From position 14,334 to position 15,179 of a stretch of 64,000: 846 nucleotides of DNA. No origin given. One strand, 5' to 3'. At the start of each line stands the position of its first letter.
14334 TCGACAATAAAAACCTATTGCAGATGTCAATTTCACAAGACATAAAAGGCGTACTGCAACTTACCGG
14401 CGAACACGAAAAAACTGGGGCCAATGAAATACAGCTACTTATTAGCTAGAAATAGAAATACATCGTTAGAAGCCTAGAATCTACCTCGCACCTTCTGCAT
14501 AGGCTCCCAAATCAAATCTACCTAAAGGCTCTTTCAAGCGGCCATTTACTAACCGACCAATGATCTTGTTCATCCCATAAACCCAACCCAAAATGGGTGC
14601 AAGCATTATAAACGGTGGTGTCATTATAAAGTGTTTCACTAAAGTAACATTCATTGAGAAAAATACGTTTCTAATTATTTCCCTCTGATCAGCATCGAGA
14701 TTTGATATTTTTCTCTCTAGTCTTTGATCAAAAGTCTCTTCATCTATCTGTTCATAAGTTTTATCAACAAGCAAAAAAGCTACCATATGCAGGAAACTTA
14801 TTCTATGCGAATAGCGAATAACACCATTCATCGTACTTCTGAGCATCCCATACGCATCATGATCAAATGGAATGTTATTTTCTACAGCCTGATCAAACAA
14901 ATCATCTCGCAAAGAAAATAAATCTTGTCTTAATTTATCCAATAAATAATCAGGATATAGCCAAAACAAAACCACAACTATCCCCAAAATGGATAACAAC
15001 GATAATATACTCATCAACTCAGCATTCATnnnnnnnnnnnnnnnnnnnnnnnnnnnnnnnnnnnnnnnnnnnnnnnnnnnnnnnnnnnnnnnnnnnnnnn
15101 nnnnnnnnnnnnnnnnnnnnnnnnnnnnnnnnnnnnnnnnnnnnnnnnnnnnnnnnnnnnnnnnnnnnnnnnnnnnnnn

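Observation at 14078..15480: AT-rich ~1.4-kb insertion between prmC and gatB encoding two translationally coupled small membrane proteins plus a hypothetical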

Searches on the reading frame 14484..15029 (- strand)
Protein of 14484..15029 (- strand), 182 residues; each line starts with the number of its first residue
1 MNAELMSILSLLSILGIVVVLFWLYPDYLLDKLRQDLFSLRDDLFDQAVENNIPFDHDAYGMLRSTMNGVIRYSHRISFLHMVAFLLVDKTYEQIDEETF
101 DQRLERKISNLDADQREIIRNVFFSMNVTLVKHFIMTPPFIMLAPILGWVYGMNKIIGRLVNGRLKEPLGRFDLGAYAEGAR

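Call 4: search_protein_families(library=pfam, proteins=[window:14484-15029:-], max_evalue=1)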
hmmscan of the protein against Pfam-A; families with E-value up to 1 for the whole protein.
window:14484-15029:- (182 aa): 1 family
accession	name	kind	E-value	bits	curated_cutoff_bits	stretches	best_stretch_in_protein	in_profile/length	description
PF14163.11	SieB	-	1.5e-05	25.1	26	1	79-128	46-95/147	Super-infection exclusion protein B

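Call 5: search_protein_families(library=ncbifam, proteins=[window:14484-15029:-], max_evalue=1)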
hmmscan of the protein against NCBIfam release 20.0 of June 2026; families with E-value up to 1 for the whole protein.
window:14484-15029:- (182 aa): 2 families
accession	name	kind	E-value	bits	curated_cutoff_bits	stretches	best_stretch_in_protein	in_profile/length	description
TIGR02937.1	sigma70-ECF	superfamily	0.02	14.5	42.9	1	88-124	95-131/165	sigma-70 family RNA polymerase sigma factor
NF045770.1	MPN403_MG284_C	domain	0.022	14.7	37.3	1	102-125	3-26/57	MG284/MPN403 family protein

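Call 6: search_protein_families(library=padloc, proteins=[window:14484-15029:-], max_evalue=1)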
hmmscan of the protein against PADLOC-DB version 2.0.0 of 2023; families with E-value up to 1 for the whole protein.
window:14484-15029:- (182 aa): 1 family
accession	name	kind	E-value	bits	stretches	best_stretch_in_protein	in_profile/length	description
PDLC02977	1TM-TIR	-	1.6e-10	38.9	1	32-157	30-152/186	-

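Call 7: search_protein_families(library=phrogs, proteins=[window:14484-15029:-], max_evalue=1)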
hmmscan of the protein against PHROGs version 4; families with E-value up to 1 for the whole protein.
window:14484-15029:- (182 aa): 3 families
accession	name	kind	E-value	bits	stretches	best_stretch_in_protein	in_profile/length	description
phrog_13156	-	unknown function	1.9e-25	90.6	1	7-143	4-142/198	-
phrog_24550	-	unknown function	5.5e-06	27.2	1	32-156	30-151/185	-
phrog_3154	-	unknown function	0.27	12.9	1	81-110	5-36/80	-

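Call 9: find_homologous_proteins(query=window:14484-15029:-)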
Query window:14484-15029:- (182 aa): 6 proteins with E <= 0.001 among 107 candidates.
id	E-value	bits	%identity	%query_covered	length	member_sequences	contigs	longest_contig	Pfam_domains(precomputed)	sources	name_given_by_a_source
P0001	3.7e-115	400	100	100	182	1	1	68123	-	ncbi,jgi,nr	ncbi:MAG: hypothetical protein GXP21_06655 [Gammaproteobacteria bacterium]|nr:hypothetical protein [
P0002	8.5e-34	135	45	73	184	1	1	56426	-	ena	-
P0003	2.7e-30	123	42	78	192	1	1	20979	-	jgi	jgi:hypothetical protein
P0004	4.1e-24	103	46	56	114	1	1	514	-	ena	-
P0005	2.9e-23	101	40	75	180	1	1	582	-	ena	-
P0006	1.2e-16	79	28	99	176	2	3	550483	-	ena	-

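Call 12: find_encoding_contigs(protein=P0002, flank=6000, max_places=3)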
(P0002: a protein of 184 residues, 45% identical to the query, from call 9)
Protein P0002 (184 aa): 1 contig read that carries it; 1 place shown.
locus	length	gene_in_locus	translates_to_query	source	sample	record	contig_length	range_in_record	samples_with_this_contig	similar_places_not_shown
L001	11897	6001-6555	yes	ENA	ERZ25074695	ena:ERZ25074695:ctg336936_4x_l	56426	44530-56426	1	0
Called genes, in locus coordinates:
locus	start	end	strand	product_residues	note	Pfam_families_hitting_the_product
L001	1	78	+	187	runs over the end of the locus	-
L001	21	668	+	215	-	PF13487:HD_5, PF01966:HD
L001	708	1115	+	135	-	PF01124:MAPEG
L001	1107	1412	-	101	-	PF00589:Phage_integrase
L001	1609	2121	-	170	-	PF13495:Phage_int_SAM_4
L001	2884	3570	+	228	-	PF13643:DUF4145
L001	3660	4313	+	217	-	-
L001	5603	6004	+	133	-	-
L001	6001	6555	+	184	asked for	-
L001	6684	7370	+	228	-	-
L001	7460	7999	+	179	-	-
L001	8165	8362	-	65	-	-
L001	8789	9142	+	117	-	-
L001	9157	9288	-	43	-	-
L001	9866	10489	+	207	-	-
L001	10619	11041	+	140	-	-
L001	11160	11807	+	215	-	PF08378:NERD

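Call 13: find_encoding_contigs(protein=P0003, flank=6000, max_places=3)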
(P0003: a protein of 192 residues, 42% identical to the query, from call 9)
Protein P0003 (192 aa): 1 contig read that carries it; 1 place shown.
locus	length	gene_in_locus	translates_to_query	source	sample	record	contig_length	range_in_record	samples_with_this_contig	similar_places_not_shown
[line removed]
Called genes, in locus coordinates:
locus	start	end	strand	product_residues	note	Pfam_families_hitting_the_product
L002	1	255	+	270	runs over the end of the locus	?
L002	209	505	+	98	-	PF13469:Sulfotransfer_3 (weak)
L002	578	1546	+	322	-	-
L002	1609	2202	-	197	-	PF13759:2OG-FeII_Oxy_5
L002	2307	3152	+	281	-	PF02146:SIR2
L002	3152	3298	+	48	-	-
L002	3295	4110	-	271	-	-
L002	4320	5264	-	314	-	-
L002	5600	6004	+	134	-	-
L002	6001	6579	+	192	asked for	-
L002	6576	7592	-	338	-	PF00589:Phage_integrase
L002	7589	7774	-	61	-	PF13986:DUF4224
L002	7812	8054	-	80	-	-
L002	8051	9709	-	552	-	PF00270:DEAD, PF04851:ResIII, PF18766:SWI2_SNF2 (weak), PF00271:Helicase_C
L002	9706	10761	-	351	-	-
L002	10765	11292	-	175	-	PF05037:DUF669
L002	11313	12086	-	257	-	PF13479:AAA_24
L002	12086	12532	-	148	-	PF23791:DUF7173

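Call 14: find_encoding_contigs(protein=P0006, flank=6000, max_places=3)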
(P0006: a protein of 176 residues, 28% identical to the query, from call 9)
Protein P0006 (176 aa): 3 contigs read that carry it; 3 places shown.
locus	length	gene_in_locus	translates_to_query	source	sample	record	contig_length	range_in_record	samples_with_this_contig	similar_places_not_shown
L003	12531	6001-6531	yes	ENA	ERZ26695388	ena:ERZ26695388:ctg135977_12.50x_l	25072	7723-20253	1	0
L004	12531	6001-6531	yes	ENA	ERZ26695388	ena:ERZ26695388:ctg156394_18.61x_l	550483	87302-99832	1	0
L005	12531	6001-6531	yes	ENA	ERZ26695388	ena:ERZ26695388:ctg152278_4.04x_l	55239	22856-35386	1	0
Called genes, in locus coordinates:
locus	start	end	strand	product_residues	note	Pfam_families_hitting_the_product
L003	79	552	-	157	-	PF01909:NTP_transf_2 (weak), PF18765:Polbeta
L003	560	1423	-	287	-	PF00763:THF_DHG_CYH, PF02882:THF_DHG_CYH_C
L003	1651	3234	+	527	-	PF06253:MTTB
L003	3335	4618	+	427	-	PF07690:MFS_1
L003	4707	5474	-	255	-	PF00483:NTP_transferase, PF12804:NTP_transf_3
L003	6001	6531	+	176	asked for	-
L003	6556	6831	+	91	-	-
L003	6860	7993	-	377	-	PF26305:CD_NTase_C (weak)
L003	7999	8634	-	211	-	PF23471:Cap15_TM, PF18153:Cap15_CD_rec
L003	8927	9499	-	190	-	PF01909:NTP_transf_2 (weak), PF18765:Polbeta (weak)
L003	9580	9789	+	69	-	-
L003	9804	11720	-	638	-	PF13424:TPR_12 (faint), PF13374:TPR_10 (faint), PF17363:DUF5388 (faint)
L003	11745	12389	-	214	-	PF02463:SMC_N (weak), PF13175:AAA_15, PF13476:AAA_23, PF13555:AAA_29 (weak), PF13304:AAA_21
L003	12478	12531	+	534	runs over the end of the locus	PF03050:DDE_Tnp_IS66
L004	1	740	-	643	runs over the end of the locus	PF01464:SLT, PF27553:SLT_superhelical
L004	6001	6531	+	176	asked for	-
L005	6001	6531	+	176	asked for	-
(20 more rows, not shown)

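Call 16: search_dna_similar(query=window:14484-15029:-, collection=phages, mode=protein, max_evalue=0.001, max_rows=25)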
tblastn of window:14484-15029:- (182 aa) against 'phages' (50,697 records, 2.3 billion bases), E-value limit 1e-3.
Records with a match: 3; places in all: 3; records where one place covers at least 80% of the query: 0.
Best place of each record, by identity: <60% 3.
By first word of the organism name: Burkholderia 3.
By host as written in the record: Burkholderia pseudomallei 2; Burkholderia sp. 1.
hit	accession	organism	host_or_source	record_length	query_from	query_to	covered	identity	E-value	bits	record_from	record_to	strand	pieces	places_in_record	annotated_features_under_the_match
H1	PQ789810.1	Burkholderia phage vB_FUB5a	Burkholderia sp.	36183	27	88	34%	35.5%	2e-6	53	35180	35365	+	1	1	hypothetical protein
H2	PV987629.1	Burkholderia phage vB_FUB41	Burkholderia pseudomallei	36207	27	88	34%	35.5%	2e-6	53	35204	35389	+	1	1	hypothetical protein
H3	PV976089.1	Burkholderia phage vB_SBP26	Burkholderia pseudomallei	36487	27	88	34%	35.5%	2e-6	53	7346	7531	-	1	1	hypothetical protein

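Call 18: get_annotated_region(hit=H1, flank=3000)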
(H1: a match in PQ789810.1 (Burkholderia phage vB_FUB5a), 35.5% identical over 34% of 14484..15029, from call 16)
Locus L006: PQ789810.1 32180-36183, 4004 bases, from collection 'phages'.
description: Burkholderia phage vB_FUB5a, complete genome.
organism: Burkholderia phage vB_FUB5a (NCBI taxid 3416993)
taxonomy: Viruses
host: Burkholderia sp.; source: -; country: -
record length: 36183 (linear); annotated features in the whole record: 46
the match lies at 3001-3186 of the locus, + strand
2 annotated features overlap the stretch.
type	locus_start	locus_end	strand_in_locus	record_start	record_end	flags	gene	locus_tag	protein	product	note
CDS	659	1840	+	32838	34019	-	-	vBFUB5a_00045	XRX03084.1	integrase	int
CDS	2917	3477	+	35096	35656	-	-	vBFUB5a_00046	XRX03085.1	hypothetical protein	-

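Call 26: search_protein_representatives(alignment_id=A1)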
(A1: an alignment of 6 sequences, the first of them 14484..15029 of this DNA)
Query: 6 sequences, 183 profile positions. Proteins with E-value up to 0.001 (for the whole library): 3092; up to 1e-10: 2151; up to 1e-30: 484. The best 150 are listed.
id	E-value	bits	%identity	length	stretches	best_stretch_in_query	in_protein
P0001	1.3e-76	272.9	-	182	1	1-182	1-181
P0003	3.7e-76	271.4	-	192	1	1-182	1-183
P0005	3.3e-70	252.0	-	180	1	1-182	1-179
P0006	3.2e-62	226.0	-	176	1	5-182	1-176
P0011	4.7e-62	225.4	-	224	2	1-174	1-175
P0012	7.8e-54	198.7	-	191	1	1-182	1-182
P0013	2.9e-53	196.8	-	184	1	5-180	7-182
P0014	1.2e-52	194.8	-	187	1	6-181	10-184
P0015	4.7e-52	192.8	-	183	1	1-182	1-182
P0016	1.0e-50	188.5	-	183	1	1-181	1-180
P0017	1.3e-50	188.2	-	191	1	7-182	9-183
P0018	9.0e-50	185.4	-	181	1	1-178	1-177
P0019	1.0e-49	185.3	-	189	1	5-181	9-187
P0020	1.2e-49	185.0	-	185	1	1-181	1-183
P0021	1.2e-49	185.0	-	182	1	1-181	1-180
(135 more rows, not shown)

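Call 43: find_related_loci(query=A1, collection=genome_contigs, flank=5000)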
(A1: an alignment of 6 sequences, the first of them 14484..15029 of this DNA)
Query A1 (182 aa) in genome_contigs; peptide patterns used: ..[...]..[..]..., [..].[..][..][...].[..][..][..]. (x = any residue, [..] = any of these).
123 stretches matched a pattern; 5 encode a relative of the query (tblastn E <= 1e-3); 5 distinct loci.
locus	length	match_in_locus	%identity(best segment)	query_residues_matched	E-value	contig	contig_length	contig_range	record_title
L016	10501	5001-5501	33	10-176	1e-29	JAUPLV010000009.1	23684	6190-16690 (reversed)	MAG: Pseudomonadota bacterium isolate erpe_2018_pw_27hr_WHONDRS-PP48-000094_A_bin.9 scaffold_26, whole genome shotgun se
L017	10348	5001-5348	45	1-114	4e-28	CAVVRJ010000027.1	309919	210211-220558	MAG: uncultured Planctomycetota bacterium isolate MFD03726.bin.2.7 genome assembly, contig: contig_45017, whole genome s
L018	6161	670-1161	31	7-166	1e-20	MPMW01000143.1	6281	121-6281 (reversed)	MAG: Acidobacteria bacterium bin61 NODE_8409_length_6281_cov_14.9366_ID_16817, whole genome shotgun sequence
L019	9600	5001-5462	29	12-172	4e-19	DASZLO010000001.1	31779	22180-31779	MAG TPA_asm: Bryobacteraceae bacterium isolate SMAG_U5866 k141_275273, whole genome shotgun sequence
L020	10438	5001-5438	30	30-169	6e-16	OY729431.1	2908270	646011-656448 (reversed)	MAG: Vicinamibacteria bacterium isolate 6b1ebb23-bf14-4213-9fd5-2478dc99539b genome assembly, chromosome: 1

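Call 46: predict_structure(alignment_id=A2)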
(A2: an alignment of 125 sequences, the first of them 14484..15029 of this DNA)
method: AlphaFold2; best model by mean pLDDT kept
length: 182 residues; sequences in the alignment: 125
mean_pLDDT: 91.3   pTM: 0.85
mean pLDDT of the five models: 91.3, 89.9, 89.8, 89.5, 89.6
residues with pLDDT >= 90: 137; 70-90: 33; 50-70: 12; < 50: 0
segments of 3 or more residues with pLDDT < 50: none
pLDDT, mean of each block of 10 residues (from residue 1): 95 96 93 97 98 98 98 90 83 81 97 98 97 85 64 87 91 94 91
secondary structure, 60 per line:
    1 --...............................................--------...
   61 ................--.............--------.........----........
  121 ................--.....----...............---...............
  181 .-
elements in order: H3-49 H58-76 H79-91 H100-108 H113-136 H139-143 H148-162 H166-181

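Call 47: search_protein_families(library=pfam, proteins=[L016:5578-6696:+, L018:1482-2399:+, L019:5685-6497:+, L001:6684-7367:+, L001:7460-7996:+, L002:4320-5264:-, L002:3295-4110:-, L016:4138-4545:+, L001:3660-4310:+, L016:7030-7755:+], max_evalue=0.01)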
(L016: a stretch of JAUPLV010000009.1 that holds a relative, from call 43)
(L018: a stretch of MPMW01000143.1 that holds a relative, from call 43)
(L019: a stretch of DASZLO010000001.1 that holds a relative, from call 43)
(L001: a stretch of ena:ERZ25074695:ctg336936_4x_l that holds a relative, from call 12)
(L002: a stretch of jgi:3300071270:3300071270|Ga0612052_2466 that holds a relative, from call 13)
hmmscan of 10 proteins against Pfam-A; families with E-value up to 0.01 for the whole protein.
L016:5578-6696:+ (373 aa): 0 families

L018:1482-2399:+ (306 aa): 0 families

L019:5685-6497:+ (271 aa): 1 family
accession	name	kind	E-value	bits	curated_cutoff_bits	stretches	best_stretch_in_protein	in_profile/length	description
PF01507.26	PAPS_reduct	-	9.5e-36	123.9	22.5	1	48-220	2-175/175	Phosphoadenosine phosphosulfate reductase domain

L001:6684-7367:+ (228 aa): 2 families
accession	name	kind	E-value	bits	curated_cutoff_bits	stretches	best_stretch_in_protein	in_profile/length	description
PF12697.13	Abhydrolase_6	-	0.00031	21.9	26.3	1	52-220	56-216/217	Alpha/beta hydrolase family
PF12146.15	Hydrolase_4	-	0.0021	17.9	27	1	52-189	68-210/239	Serine aminopeptidase, S33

L001:7460-7996:+ (179 aa): 0 families

L002:4320-5264:- (314 aa): 0 families

L002:3295-4110:- (271 aa): 0 families

L016:4138-4545:+ (136 aa): 0 families

L001:3660-4310:+ (217 aa): 0 families

L016:7030-7755:+ (242 aa): 1 family
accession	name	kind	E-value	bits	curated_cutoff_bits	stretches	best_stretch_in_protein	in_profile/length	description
PF13643.11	DUF4145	-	1.9e-16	60.3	23.1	1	129-207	2-80/88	Domain of unknown function (DUF4145)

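Call 52: find_related_loci(query=A1, collection=viral_contigs, flank=6000)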
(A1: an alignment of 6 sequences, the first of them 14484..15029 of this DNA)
Query A1 (182 aa) in viral_contigs; peptide patterns used: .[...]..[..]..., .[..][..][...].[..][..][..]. (x = any residue, [..] = any of these).
52 stretches matched a pattern; 3 encode a relative of the query (tblastn E <= 1e-3); 3 distinct loci.
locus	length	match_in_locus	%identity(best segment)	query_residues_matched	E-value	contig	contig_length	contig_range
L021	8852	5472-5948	41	22-180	4e-38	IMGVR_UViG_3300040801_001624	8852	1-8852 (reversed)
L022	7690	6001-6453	41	5-150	3e-36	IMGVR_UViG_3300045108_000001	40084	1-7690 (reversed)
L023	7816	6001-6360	39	1-117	3e-26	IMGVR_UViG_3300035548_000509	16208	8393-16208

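Call 53: fold_search(model_id=the predicted structure, library=viral)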
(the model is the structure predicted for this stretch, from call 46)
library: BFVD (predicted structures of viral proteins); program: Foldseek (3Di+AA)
matches with E <= 10: 205; with E <= 0.001: 0
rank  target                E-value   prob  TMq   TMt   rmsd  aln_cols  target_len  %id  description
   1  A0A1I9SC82            5.8e-03  1.00  0.59  0.55   6.1       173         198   12  Minor tail protein [Mycobacterium phage PhancyPhin]
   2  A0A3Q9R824            5.9e-01  0.63  0.40  0.42  11.0       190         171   17  (no name in the UniProt tables at hand)
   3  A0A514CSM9            9.1e-01  0.13  0.23  0.23  21.9       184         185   17  Uncharacterized protein [Achromobacter phage Motura]
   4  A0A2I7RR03            1.2e+00  0.54  0.32  0.46   7.0       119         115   11  (no name in the UniProt tables at hand)
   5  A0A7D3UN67            1.5e+00  0.18  0.25  0.30  16.6       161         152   11  (no name in the UniProt tables at hand)
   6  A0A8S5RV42            1.5e+00  0.07  0.15  0.15  19.7       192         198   17  (no name in the UniProt tables at hand)
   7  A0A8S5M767            1.6e+00  0.14  0.24  0.24  19.5       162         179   10  Uncharacterized protein [Siphoviridae sp. ctrgt10]
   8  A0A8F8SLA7            1.9e+00  0.14  0.27  0.24  16.9       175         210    8  (no name in the UniProt tables at hand)
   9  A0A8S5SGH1            1.9e+00  0.14  0.29  0.17  21.5       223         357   10  ABC-2 family transporter protein [Siphoviridae sp. ctxvK3]
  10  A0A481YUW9            1.9e+00  0.12  0.20  0.15  14.5       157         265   15  Uncharacterized protein [Marseillevirus LCMAC103]
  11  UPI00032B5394         2.0e+00  0.23  0.30  0.35  23.7       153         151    9  (no name look-up for this kind of identifier)
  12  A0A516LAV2            2.0e+00  0.09  0.21  0.23  18.9       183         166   15  (no name in the UniProt tables at hand)
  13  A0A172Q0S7            2.0e+00  0.08  0.21  0.17  28.1       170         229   12  PspA/IM30 family protein [Acinetobacter phage vB_AbaM_ME3]
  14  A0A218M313            2.1e+00  0.12  0.25  0.26  14.9       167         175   14  Rubrerythrin diiron-binding domain-containing protein [Acidovorax phage ACP17]
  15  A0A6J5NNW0            2.1e+00  0.08  0.19  0.17  24.6       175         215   11  Uncharacterized protein [uncultured Caudovirales phage]
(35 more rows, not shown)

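Call 56: search_protein_families(library=padloc, proteins=[L016:5578-6696:+, L016:7030-7755:+, L016:7870-8187:+, L001:2884-3567:+, L001:3660-4310:+, L001:6684-7367:+, L001:7460-7996:+, L002:4320-5264:-, L002:3295-4110:-, L002:2307-3149:+], max_evalue=0.001)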
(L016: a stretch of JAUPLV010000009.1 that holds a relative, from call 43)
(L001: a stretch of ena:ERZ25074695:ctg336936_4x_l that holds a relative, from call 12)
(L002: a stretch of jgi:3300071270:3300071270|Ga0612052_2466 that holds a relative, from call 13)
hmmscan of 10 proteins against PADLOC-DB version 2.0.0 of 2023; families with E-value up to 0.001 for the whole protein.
L016:5578-6696:+ (373 aa): 0 families

L016:7030-7755:+ (242 aa): 1 family
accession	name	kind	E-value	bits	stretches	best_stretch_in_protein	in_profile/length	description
PDLC04109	PD-T7-4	-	1.4e-16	58.6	1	31-233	8-193/211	-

L016:7870-8187:+ (106 aa): 0 families

L001:2884-3567:+ (228 aa): 1 family
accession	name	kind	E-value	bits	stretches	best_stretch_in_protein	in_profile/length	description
PDLC04109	PD-T7-4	-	2.8e-11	41.3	1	3-198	10-180/211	-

L001:3660-4310:+ (217 aa): 0 families

L001:6684-7367:+ (228 aa): 0 families

L001:7460-7996:+ (179 aa): 0 families

L002:4320-5264:- (314 aa): 0 families

L002:3295-4110:- (271 aa): 0 families

L002:2307-3149:+ (281 aa): 0 families

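Call 58: search_protein_families(library=pfam, alignment_id=A2, max_evalue=0.01)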
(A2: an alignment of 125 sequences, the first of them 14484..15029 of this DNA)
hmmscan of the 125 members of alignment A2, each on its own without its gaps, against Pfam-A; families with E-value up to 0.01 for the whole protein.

A. member 1, window:14484-15029:- (182 aa): 1 family
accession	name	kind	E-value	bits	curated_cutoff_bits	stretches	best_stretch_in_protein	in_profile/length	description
PF14163.11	SieB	-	1.5e-05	25.1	26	1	79-128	46-95/147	Super-infection exclusion protein B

B. families by the number of members that match (of 125 scanned): 4 families
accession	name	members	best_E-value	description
PF14163.11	SieB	2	1.5e-05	Super-infection exclusion protein B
PF21742.2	DUF6868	1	0.0018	Family of unknown function (DUF6868)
PF15508.11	NAAA-beta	1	0.0074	beta subunit of N-acylethanolamine-hydrolyzing acid amidase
PF05552.17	MS_channel_1st_1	1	0.0084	Mechanosensitive ion channel, conserved TM helix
